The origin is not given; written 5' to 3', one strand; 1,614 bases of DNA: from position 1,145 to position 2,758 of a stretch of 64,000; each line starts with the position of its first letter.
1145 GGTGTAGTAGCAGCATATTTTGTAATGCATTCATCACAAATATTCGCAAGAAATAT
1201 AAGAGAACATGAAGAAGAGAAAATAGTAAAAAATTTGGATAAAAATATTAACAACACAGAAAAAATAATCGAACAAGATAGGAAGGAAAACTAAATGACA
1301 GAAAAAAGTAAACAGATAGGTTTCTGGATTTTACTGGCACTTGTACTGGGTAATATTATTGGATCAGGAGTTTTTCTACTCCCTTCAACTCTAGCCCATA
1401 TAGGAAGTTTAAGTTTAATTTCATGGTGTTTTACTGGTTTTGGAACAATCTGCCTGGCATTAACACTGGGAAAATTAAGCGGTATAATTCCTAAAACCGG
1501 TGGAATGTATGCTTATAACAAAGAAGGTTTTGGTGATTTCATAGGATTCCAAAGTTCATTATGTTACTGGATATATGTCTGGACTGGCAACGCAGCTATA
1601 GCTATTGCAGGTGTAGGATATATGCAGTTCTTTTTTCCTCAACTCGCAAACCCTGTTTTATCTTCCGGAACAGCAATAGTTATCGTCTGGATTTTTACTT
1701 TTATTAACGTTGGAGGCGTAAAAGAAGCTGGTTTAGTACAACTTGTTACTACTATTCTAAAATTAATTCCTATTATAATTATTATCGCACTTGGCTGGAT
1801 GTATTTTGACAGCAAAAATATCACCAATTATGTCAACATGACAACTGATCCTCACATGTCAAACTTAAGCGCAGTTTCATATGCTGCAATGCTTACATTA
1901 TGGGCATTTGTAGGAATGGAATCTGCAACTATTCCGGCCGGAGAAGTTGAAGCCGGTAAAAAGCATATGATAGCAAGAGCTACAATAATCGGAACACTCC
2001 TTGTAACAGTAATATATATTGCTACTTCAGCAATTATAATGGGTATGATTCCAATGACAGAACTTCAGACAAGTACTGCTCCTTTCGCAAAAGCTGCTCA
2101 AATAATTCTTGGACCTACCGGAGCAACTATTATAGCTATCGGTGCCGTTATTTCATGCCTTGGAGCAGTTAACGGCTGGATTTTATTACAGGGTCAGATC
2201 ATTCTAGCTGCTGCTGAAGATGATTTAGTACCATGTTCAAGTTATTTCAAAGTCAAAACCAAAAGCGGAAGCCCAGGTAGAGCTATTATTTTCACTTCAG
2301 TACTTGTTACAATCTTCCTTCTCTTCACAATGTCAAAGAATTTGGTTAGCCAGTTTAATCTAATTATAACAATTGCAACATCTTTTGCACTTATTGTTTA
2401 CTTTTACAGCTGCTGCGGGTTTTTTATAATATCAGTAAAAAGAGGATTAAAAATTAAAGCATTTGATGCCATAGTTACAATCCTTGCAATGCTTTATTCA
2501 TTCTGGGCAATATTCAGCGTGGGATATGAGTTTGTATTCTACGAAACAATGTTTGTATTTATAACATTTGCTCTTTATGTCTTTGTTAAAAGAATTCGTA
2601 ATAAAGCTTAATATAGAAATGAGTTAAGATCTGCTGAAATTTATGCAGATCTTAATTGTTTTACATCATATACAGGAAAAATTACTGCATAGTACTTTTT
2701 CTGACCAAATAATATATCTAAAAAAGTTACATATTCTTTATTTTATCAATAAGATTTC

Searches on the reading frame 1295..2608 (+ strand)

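Call 9: search_protein_families(library=ncbifam, proteins=[window:1295-2608:+], max_evalue=0.00001)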
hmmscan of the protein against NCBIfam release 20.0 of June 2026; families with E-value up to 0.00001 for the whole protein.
window:1295-2608:+ (438 aa): 23 families
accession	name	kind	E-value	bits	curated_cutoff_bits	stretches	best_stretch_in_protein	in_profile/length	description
NF007929.0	PRK10644.1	equivalog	1.5e-106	356.8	574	1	4-433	6-429/445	arginine/agmatine antiporter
TIGR00905.1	2A0302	subfamily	1.6e-101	340.4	409.05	1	1-436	1-440/473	basic amino acid/polyamine antiporter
TIGR04298.1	his_histam_anti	equivalog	2.8e-91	306.9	750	1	14-431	8-427/429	histidine-histamine antiporter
NF007938.0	PRK10655.1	equivalog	3e-77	260.7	409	1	1-433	1-429/438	putrescine-ornithine antiporter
TIGR03810.1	arg_ornith_anti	equivalog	5.6e-69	233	591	1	7-433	2-432/468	arginine-ornithine antiporter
NF007754.0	PRK10435.1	equivalog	9.9e-68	229.1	585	1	4-427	3-420/443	cadaverine/lysine antiporter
TIGR04299.1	antiport_PotE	equivalog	1.6e-59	202.2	560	1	5-431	3-425/430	putrescine-ornithine antiporter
TIGR00909.1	2A0306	subfamily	4.4e-49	167.6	556.8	1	5-429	2-427/429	amino acid transporter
NF040512.1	histam_anti_2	exception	1.3e-37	129.7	725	1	5-437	2-451/477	histidine-histamine antiporter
TIGR00911.1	2A0308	subfamily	8.3e-33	113.6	701.8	1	5-409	45-445/505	L-type amino acid transporter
NF008466.1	PRK11357.1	equivalog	3.5e-28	98.7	800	1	3-363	5-367/446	fructoselysine/psicoselysine transporter FrlA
NF008245.0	PRK11021.1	equivalog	8.9e-27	94.1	284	1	1-376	1-363/419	L-methionine/branched-chain amino acid transporter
NF053761.1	BrChAATpBcaP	equivalog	8.5e-24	84.4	690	1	5-430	21-450/460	branched-chain amino acid transporter BcaP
TIGR00908.1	2A0305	equivalog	1.3e-19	70.5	381.75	1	5-426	6-417/442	ethanolamine permease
TIGR01773.1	GABAperm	equivalog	4e-16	58.8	678.1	1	17-406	23-408/452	GABA permease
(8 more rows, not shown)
